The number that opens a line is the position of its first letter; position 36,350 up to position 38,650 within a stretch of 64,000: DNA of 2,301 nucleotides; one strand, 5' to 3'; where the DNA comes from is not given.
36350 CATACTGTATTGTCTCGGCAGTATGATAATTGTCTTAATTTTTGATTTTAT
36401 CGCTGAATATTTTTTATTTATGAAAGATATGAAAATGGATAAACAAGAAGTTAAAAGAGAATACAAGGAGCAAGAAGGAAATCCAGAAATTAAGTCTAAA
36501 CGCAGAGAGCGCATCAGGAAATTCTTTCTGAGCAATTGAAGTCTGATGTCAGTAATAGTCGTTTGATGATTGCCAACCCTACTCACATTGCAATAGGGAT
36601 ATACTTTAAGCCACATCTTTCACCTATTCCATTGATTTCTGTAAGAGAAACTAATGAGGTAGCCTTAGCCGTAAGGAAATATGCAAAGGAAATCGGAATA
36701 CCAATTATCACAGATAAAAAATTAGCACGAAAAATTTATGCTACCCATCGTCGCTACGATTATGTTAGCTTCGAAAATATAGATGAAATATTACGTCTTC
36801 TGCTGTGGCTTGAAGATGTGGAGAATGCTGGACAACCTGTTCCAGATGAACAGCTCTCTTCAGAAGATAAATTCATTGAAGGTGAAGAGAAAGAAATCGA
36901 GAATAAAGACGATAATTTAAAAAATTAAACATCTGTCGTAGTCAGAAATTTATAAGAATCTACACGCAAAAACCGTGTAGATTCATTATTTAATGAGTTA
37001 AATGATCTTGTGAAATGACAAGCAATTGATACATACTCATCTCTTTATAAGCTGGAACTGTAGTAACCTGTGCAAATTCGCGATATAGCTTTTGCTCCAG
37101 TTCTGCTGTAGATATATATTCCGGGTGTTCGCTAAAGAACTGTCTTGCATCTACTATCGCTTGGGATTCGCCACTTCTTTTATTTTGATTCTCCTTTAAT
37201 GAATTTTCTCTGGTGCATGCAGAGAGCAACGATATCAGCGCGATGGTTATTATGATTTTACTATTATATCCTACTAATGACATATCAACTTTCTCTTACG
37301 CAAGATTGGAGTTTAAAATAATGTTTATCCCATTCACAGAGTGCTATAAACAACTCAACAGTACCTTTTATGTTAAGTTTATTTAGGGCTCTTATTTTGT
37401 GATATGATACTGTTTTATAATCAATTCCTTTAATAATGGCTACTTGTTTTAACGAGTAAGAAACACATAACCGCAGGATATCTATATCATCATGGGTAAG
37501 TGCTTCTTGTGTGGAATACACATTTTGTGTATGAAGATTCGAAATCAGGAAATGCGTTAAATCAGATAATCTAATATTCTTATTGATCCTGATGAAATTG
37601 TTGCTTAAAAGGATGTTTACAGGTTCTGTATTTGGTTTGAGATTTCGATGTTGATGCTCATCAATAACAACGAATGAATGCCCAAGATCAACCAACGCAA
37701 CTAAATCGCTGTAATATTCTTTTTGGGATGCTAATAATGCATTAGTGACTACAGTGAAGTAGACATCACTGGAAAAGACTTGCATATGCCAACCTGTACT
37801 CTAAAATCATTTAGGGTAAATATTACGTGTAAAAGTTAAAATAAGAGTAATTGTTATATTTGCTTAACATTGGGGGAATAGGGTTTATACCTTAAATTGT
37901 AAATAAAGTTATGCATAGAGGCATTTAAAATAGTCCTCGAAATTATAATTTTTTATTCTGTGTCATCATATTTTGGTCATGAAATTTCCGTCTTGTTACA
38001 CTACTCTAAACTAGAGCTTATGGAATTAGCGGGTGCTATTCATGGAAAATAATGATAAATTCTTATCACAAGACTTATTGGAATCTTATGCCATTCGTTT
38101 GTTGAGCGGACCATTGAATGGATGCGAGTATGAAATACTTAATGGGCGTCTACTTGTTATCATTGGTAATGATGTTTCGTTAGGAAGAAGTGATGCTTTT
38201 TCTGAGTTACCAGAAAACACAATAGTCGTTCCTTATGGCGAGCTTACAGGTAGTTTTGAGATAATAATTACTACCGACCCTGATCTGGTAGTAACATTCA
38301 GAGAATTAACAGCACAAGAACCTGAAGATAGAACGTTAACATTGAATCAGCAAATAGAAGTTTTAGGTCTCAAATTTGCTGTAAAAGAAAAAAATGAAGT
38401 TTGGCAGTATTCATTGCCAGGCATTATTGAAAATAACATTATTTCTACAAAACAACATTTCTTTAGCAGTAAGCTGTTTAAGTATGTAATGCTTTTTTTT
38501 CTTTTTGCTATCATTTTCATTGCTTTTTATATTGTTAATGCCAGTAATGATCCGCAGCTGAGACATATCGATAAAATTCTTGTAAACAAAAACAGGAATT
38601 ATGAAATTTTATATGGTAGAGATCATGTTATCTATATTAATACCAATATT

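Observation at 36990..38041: etrA-like regulator translationally coupled to a 97-aa lipoprotein, divergent from the needle-complex operon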

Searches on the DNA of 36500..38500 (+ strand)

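Call 3: search_dna_similar(query=window:36900-38100:+, collection=ecoli_genomes, mode=near, max_rows=15)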
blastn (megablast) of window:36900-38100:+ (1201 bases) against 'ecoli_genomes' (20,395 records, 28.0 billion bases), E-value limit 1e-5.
Records with a match: 3087; places in all: 3118; records where one place covers at least 80% of the query: 3027.
Genomes with a match: 3087 of 5426; with a place that covers at least 80% of the query: 3027. Places per genome that has any: lowest 1, median 1, highest 2. On chromosomes: 3118 places; on plasmids: 0.
Best place of each record, by identity: >=99% 507; 95-99% 2210; 90-95% 369; 80-90% 1.
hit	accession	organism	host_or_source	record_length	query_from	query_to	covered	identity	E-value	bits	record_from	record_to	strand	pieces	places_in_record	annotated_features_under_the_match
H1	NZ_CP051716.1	Escherichia coli strain SCU-118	Homo sapiens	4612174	1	1201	100%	100.0%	0e+0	2240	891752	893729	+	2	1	IS1-like element IS1A family transposase | LuxR family transcriptional regulator (x2) | invasion protein | PrgH/EprH family type III secretion apparatus protein | EscU/YscU/HrcU family type III secretion system export apparatus ...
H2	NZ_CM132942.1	Escherichia coli strain 167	Homo sapiens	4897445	1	1201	100%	100.0%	0e+0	2240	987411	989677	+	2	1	IS5-like element IS903B family transposase | helix-turn-helix transcriptional regulator | invasion protein | PrgH/EprH family type III secretion apparatus protein | EscU/YscU/HrcU family type III secretion system export apparatus ...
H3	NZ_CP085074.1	Escherichia coli strain P21_SE1_04.20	Homo sapiens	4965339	1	1201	100%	100.0%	0e+0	2236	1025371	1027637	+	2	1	IS5-like element IS903B family transposase | helix-turn-helix transcriptional regulator | invasion protein | LuxR family transcriptional regulator | PrgH/EprH family type III secretion apparatus protein | and 1 other names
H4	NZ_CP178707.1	Escherichia coli strain VTB97584v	Chicken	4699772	1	1201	100%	100.0%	0e+0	2235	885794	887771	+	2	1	IS1 family transposase | helix-turn-helix transcriptional regulator | invasion protein (x2) | PrgH/EprH family type III secretion apparatus protein | EscU/YscU/HrcU family type III secretion system export apparatus ...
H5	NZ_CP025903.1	Escherichia coli strain 300709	Homo sapiens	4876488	1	1201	100%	100.0%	0e+0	2218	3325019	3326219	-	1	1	helix-turn-helix transcriptional regulator | invasion protein | PrgH/EprH family type III secretion apparatus protein | EscU/YscU/HrcU family type III secretion system export apparatus ...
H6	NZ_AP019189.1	Escherichia coli strain M217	Homo sapiens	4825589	1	1201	100%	100.0%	0e+0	2218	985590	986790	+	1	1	helix-turn-helix transcriptional regulator | invasion protein | PrgH/EprH family type III secretion apparatus protein | EscU/YscU/HrcU family type III secretion system export apparatus ...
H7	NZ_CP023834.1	Escherichia coli strain 4/2-1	Homo sapiens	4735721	1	1201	100%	100.0%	0e+0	2218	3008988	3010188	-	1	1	helix-turn-helix transcriptional regulator | invasion protein | PrgH/EprH family type III secretion apparatus protein | EscU/YscU/HrcU family type III secretion system export apparatus ...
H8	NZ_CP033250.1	Escherichia coli strain ECCHD184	chicken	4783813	1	1201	100%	100.0%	0e+0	2218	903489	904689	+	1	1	helix-turn-helix transcriptional regulator | invasion protein | PrgH/EprH family type III secretion apparatus protein | EscU/YscU/HrcU family type III secretion system export apparatus ...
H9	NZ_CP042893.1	Escherichia coli strain CFSAN061772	missing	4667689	1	1201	100%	100.0%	0e+0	2218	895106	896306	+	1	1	helix-turn-helix transcriptional regulator | invasion protein | PrgH/EprH family type III secretion apparatus protein | EscU/YscU/HrcU family type III secretion system export apparatus ...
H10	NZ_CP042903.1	Escherichia coli strain CFSAN061761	missing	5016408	1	1201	100%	100.0%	0e+0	2218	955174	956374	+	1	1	helix-turn-helix transcriptional regulator | invasion protein | PrgH/EprH family type III secretion apparatus protein | EscU/YscU/HrcU family type III secretion system export apparatus ...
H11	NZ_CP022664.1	Escherichia coli strain FORC 064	cucumber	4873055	1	1201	100%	100.0%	0e+0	2218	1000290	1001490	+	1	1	helix-turn-helix transcriptional regulator | invasion protein | PrgH/EprH family type III secretion apparatus protein | EscU/YscU/HrcU family type III secretion system export apparatus ...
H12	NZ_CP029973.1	Escherichia coli strain 51008369SK1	Dog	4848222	1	1201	100%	100.0%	0e+0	2218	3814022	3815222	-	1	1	helix-turn-helix transcriptional regulator | invasion protein | PrgH/EprH family type III secretion apparatus protein | EscU/YscU/HrcU family type III secretion system export apparatus ...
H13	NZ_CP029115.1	Escherichia coli strain AR435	missing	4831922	1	1201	100%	100.0%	0e+0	2218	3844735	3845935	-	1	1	helix-turn-helix transcriptional regulator | invasion protein | PrgH/EprH family type III secretion apparatus protein | EscU/YscU/HrcU family type III secretion system export apparatus ...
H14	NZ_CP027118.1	Escherichia coli strain 26561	bovine mastitis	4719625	1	1201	100%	100.0%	0e+0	2218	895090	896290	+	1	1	helix-turn-helix transcriptional regulator | invasion protein | PrgH/EprH family type III secretion apparatus protein | EscU/YscU/HrcU family type III secretion system export apparatus ...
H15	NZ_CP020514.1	Escherichia coli strain 219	Homo sapiens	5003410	1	1201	100%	100.0%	0e+0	2218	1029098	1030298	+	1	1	helix-turn-helix transcriptional regulator | invasion protein | PrgH/EprH family type III secretion apparatus protein | EscU/YscU/HrcU family type III secretion system export apparatus ...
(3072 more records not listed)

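Call 5: get_annotated_region(hit=H6, flank=12000)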
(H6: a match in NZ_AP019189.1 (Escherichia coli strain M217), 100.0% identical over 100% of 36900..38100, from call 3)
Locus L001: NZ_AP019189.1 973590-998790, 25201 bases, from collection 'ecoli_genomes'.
description: Escherichia coli strain M217 chromosome, complete genome
organism: Escherichia coli strain M217 (NCBI taxid 562)
replicon: chromosome; assembly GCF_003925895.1
host: Homo sapiens; source: -; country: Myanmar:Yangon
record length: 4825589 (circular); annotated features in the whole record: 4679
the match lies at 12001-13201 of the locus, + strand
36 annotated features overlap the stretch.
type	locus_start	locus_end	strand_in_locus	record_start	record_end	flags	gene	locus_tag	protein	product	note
CDS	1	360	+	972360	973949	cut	-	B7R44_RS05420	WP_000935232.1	site-specific integrase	-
CDS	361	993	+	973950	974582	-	-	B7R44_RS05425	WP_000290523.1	DUF4145 domain-containing protein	-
CDS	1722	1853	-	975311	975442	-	-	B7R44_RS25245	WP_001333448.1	hypothetical protein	-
CDS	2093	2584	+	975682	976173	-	-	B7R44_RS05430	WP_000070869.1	hypothetical protein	-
CDS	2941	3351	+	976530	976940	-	-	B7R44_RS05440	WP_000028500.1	DUF6971 family protein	-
CDS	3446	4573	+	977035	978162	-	-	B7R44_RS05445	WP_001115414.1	hypothetical protein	-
CDS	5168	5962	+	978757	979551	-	ygeQ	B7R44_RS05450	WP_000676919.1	protein YgeQ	-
CDS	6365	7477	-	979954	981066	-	-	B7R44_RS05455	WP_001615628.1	IS4-like element IS421 family transposase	-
CDS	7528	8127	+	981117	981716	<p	-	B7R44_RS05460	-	hypothetical protein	incomplete; partial in the middle of a contig; missing N-terminus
CDS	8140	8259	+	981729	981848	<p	-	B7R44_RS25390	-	type III secretion protein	incomplete; partial in the middle of a contig; missing N-terminus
CDS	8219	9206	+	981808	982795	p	-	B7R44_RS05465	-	YscQ/HrcQ family type III secretion apparatus protein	frameshifted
CDS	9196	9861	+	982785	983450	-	-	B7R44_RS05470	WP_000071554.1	EscR/YscR/HrcR family type III secretion system export apparatus protein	-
CDS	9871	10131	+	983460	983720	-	-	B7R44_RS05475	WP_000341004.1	EscS/YscS/HrcS family type III secretion system export apparatus protein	-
CDS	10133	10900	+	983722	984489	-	sctT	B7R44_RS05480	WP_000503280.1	type III secretion system export apparatus subunit SctT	-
CDS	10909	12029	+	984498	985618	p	-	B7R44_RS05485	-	EscU/YscU/HrcU family type III secretion system export apparatus switch protein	frameshifted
CDS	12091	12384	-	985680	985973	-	-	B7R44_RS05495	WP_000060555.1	invasion protein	-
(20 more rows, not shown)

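Call 23: search_dna_similar(query=window:36990-37785:+, collection=ecoli_genomes, mode=near, rows=spread, max_rows=60)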
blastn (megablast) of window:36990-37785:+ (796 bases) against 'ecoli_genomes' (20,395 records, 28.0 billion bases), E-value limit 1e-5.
Records with a match: 3084; places in all: 3113; records where one place covers at least 80% of the query: 3028.
Genomes with a match: 3084 of 5426; with a place that covers at least 80% of the query: 3028. Places per genome that has any: lowest 1, median 1, highest 2. On chromosomes: 3113 places; on plasmids: 0.
Best place of each record, by identity: >=99% 495; 95-99% 2588; 90-95% 1.
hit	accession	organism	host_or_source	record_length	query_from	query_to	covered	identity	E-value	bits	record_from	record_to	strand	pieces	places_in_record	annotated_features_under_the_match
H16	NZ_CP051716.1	Escherichia coli strain SCU-118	Homo sapiens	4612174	1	796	100%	100.0%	0e+0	1492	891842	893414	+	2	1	IS1-like element IS1A family transposase | LuxR family transcriptional regulator (x2) | invasion protein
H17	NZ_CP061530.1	Escherichia coli strain WEM25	Beach water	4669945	1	796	100%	100.0%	0e+0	1471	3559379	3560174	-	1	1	helix-turn-helix transcriptional regulator | invasion protein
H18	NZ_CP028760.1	Escherichia coli strain A14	Virginia opossum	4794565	1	796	100%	100.0%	0e+0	1471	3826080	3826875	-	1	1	helix-turn-helix transcriptional regulator | invasion protein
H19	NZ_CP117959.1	Escherichia coli strain B-2207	Homo sapiens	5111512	1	796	100%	100.0%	0e+0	1471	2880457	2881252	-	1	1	helix-turn-helix transcriptional regulator | invasion protein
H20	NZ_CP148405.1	Escherichia coli strain Z1323CEC0018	Chicken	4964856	1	796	100%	100.0%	0e+0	1471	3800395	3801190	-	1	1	helix-turn-helix transcriptional regulator | invasion protein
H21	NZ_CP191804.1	Escherichia coli strain EcE.CRE.COL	Homo sapiens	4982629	1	796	100%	100.0%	0e+0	1471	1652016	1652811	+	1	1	helix-turn-helix transcriptional regulator | invasion protein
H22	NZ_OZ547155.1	Escherichia coli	Homo sapiens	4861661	1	796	100%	100.0%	0e+0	1471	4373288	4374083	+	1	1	helix-turn-helix transcriptional regulator | invasion protein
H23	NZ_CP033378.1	Escherichia coli strain L73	goose anus swab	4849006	1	796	100%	99.9%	0e+0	1465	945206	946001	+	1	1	helix-turn-helix transcriptional regulator | hypothetical protein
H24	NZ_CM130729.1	Escherichia coli strain IAL7250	Homo sapiens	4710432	1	796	100%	99.9%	0e+0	1465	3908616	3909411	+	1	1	helix-turn-helix transcriptional regulator | invasion protein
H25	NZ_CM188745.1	Escherichia coli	chicken farms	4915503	1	796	100%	99.5%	0e+0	1448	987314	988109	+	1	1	helix-turn-helix transcriptional regulator | invasion protein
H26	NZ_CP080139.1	Escherichia coli strain PK8241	chicken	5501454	1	796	100%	98.9%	0e+0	1421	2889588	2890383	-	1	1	helix-turn-helix transcriptional regulator | hypothetical protein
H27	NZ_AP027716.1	Escherichia coli strain TBU0218_10-1CC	Homo sapiens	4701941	1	796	100%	98.9%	0e+0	1421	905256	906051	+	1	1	helix-turn-helix transcriptional regulator | hypothetical protein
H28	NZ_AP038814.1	Escherichia coli strain TB354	Gallus gallus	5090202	1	796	100%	98.9%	0e+0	1421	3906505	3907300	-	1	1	helix-turn-helix transcriptional regulator | hypothetical protein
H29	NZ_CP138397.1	Escherichia coli strain 81EVA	Homo sapiens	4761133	1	796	100%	98.7%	0e+0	1415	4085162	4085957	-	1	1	helix-turn-helix transcriptional regulator | hypothetical protein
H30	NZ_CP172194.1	Escherichia coli strain GF66.1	chicken meat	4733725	1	796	100%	98.6%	0e+0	1410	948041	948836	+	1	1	helix-turn-helix transcriptional regulator | hypothetical protein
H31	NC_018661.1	Escherichia coli O104:H4 str. 2009EL-2071 strain 2009EL-2071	Stool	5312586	1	796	100%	98.5%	0e+0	1404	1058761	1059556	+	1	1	helix-turn-helix transcriptional regulator | invasion protein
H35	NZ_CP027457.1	Escherichia coli strain 88-3493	missing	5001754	1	796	100%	98.4%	0e+0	1399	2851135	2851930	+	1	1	helix-turn-helix transcriptional regulator | hypothetical protein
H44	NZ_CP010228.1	Escherichia coli strain S3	not applicable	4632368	1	796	100%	97.9%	0e+0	1376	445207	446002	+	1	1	helix-turn-helix transcriptional regulator | invasion protein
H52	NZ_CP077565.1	Escherichia coli O111:H8 strain 1056-1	cattle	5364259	1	796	100%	97.7%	0e+0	1371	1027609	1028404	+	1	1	helix-turn-helix transcriptional regulator | invasion protein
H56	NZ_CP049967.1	Escherichia coli strain ARL09/232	Homo sapiens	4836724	1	796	100%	97.2%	0e+0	1349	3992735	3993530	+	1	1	helix-turn-helix transcriptional regulator | hypothetical protein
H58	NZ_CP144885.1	Escherichia coli strain TC_EC10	Homo sapiens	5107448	1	796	100%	96.7%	0e+0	1327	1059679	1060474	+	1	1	helix-turn-helix transcriptional regulator | invasion protein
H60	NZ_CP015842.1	Escherichia coli O157:H7 strain FRIK2533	water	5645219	1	796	100%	96.6%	0e+0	1321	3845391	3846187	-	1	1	helix-turn-helix transcriptional regulator | invasion protein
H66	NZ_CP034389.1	Escherichia coli strain RS571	Homo sapiens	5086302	1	796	100%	96.0%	0e+0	1293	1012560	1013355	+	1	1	helix-turn-helix transcriptional regulator | hypothetical protein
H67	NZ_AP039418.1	Escherichia coli strain BroCaecum-55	Gallus gallus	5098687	1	796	100%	95.9%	0e+0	1288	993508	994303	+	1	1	helix-turn-helix transcriptional regulator | invasion protein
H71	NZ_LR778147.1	Escherichia coli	sediment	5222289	1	796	100%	95.6%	0e+0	1277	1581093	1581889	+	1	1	helix-turn-helix transcriptional regulator | invasion protein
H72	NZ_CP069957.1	Escherichia coli strain FDAARGOS_1279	Homo sapiens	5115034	1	796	100%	95.5%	0e+0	1271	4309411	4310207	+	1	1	helix-turn-helix transcriptional regulator | invasion protein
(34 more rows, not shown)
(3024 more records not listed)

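Call 24: get_annotated_region(hit=H72, flank=15000)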
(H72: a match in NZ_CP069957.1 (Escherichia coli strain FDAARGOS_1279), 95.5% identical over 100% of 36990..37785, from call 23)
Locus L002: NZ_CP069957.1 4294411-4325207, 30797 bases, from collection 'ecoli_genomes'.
description: Escherichia coli strain FDAARGOS_1279 chromosome, complete genome
organism: Escherichia coli strain FDAARGOS_1279 (NCBI taxid 562)
replicon: chromosome; assembly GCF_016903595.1
host: Homo sapiens; source: missing; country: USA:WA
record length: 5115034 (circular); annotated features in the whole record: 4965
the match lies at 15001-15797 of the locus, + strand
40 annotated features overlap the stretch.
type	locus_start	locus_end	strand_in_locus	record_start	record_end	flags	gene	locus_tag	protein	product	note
CDS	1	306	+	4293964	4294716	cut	actS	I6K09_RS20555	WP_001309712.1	amidase activator ActS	-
tRNA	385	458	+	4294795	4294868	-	-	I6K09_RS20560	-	tRNA-Gly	-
CDS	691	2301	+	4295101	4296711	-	-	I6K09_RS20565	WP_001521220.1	glycoside hydrolase family 15 protein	-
CDS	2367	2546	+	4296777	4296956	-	-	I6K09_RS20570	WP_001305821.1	GhoT/OrtT family toxin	-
CDS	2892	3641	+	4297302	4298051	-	-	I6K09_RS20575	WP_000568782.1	helix-turn-helix domain-containing protein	-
CDS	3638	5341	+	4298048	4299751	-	sctC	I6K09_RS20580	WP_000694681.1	type III secretion system outer membrane ring subunit SctC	-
CDS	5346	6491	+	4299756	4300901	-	-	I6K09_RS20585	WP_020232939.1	YopN/LcrE/InvE/MxiC type III secretion system gatekeeper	-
CDS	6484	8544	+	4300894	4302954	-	-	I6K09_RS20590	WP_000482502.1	EscV/YscV/HrcV family type III secretion system export apparatus protein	-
CDS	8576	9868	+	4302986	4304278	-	sctN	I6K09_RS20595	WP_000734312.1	type III secretion system ATPase SctN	-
CDS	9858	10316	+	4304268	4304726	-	-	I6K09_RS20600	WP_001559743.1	hypothetical protein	-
CDS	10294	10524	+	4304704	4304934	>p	-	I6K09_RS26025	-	type III secretion system needle length determinant, SpaN/EivJ family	incomplete; partial in the middle of a contig; missing C-terminus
CDS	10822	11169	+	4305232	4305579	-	-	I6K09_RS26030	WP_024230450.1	SpaN/EivJ family type III secretion system needle length determinant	-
CDS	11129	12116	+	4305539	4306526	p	-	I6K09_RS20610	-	YscQ/HrcQ family type III secretion apparatus protein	frameshifted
CDS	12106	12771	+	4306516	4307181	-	-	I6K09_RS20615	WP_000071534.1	EscR/YscR/HrcR family type III secretion system export apparatus protein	-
CDS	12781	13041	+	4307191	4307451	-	-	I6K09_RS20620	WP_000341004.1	EscS/YscS/HrcS family type III secretion system export apparatus protein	-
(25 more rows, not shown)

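Call 25: get_annotated_region(hit=H60, flank=15000)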
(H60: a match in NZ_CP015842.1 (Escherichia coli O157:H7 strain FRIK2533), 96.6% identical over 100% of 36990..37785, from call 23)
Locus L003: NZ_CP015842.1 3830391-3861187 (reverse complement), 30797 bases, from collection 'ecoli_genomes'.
description: Escherichia coli O157:H7 strain FRIK2533 chromosome, complete genome
organism: Escherichia coli O157:H7 strain FRIK2533 (NCBI taxid 83334)
replicon: chromosome; assembly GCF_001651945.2
host: -; source: water; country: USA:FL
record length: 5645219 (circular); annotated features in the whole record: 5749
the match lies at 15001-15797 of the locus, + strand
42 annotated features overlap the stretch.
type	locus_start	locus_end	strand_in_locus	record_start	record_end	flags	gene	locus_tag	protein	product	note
CDS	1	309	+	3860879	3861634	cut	actS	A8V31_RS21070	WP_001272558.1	amidase activator ActS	-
tRNA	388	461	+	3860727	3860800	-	-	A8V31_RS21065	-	tRNA-Gly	-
CDS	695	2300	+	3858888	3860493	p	-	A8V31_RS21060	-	glycoside hydrolase family 15 protein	frameshifted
CDS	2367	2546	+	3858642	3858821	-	-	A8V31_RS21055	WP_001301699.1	GhoT/OrtT family toxin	-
CDS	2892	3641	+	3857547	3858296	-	-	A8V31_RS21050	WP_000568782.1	helix-turn-helix domain-containing protein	-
CDS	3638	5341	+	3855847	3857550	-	sctC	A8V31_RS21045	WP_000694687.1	type III secretion system outer membrane ring subunit SctC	-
CDS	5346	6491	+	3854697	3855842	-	-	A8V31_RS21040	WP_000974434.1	YopN/LcrE/InvE/MxiC type III secretion system gatekeeper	-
CDS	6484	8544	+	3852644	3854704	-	-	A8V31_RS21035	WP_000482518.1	EscV/YscV/HrcV family type III secretion system export apparatus protein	-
CDS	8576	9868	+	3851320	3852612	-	sctN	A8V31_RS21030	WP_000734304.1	type III secretion system ATPase SctN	-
CDS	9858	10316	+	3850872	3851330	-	-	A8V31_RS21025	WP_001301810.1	type III secretion protein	-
CDS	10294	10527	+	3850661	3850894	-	-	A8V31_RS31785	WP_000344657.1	hypothetical protein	-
CDS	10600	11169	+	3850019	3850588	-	-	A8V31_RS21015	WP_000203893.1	type III secretion system needle length determinant, SpaN/EivJ family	-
CDS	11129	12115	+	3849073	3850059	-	-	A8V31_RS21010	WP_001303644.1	YscQ/HrcQ family type III secretion apparatus protein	-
CDS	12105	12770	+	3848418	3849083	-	-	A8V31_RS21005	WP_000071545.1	EscR/YscR/HrcR family type III secretion system export apparatus protein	-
CDS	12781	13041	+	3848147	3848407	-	-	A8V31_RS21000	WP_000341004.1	EscS/YscS/HrcS family type III secretion system export apparatus protein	-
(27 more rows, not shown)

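Call 31: get_annotated_region(hit=H26, flank=6000)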
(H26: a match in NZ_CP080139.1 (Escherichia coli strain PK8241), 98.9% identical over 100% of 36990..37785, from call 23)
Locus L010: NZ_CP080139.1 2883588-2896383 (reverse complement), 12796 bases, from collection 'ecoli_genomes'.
description: Escherichia coli strain PK8241 chromosome, complete genome
organism: Escherichia coli strain PK8241 (NCBI taxid 562)
replicon: chromosome; assembly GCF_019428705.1
host: -; source: chicken; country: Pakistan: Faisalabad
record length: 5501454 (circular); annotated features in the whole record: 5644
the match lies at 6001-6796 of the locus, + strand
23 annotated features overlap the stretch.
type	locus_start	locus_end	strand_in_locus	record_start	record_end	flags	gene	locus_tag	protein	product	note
CDS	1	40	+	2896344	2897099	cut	actS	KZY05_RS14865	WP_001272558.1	amidase activator ActS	-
tRNA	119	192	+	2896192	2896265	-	-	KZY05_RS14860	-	tRNA-Gly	-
CDS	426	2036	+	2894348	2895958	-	-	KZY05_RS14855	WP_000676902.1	glycoside hydrolase family 15 protein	-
CDS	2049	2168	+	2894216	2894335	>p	-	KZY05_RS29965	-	type III secretion protein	incomplete; partial in the middle of a contig; missing N-terminus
CDS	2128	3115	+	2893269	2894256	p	-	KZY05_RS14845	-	YscQ/HrcQ family type III secretion apparatus protein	frameshifted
CDS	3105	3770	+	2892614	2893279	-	-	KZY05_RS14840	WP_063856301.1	EscR/YscR/HrcR family type III secretion system export apparatus protein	-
CDS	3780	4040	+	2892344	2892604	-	-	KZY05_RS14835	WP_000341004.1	EscS/YscS/HrcS family type III secretion system export apparatus protein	-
CDS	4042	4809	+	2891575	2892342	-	sctT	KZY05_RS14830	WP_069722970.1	type III secretion system export apparatus subunit SctT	-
CDS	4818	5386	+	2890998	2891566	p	-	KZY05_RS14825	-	EscU/YscU/HrcU family type III secretion system export apparatus switch protein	frameshifted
CDS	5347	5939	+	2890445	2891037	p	-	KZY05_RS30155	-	EscU/YscU/HrcU family type III secretion system export apparatus switch protein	frameshifted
CDS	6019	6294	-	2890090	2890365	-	-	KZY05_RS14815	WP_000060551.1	hypothetical protein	-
CDS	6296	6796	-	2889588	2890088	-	-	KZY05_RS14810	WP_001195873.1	helix-turn-helix transcriptional regulator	-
CDS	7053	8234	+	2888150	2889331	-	-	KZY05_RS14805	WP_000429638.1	PrgH/EprH family type III secretion apparatus protein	-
CDS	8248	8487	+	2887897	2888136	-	-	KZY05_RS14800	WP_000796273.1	type III secretion system needle complex protein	-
CDS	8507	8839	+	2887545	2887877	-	sctI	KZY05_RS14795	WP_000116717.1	type III secretion system inner rod subunit SctI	-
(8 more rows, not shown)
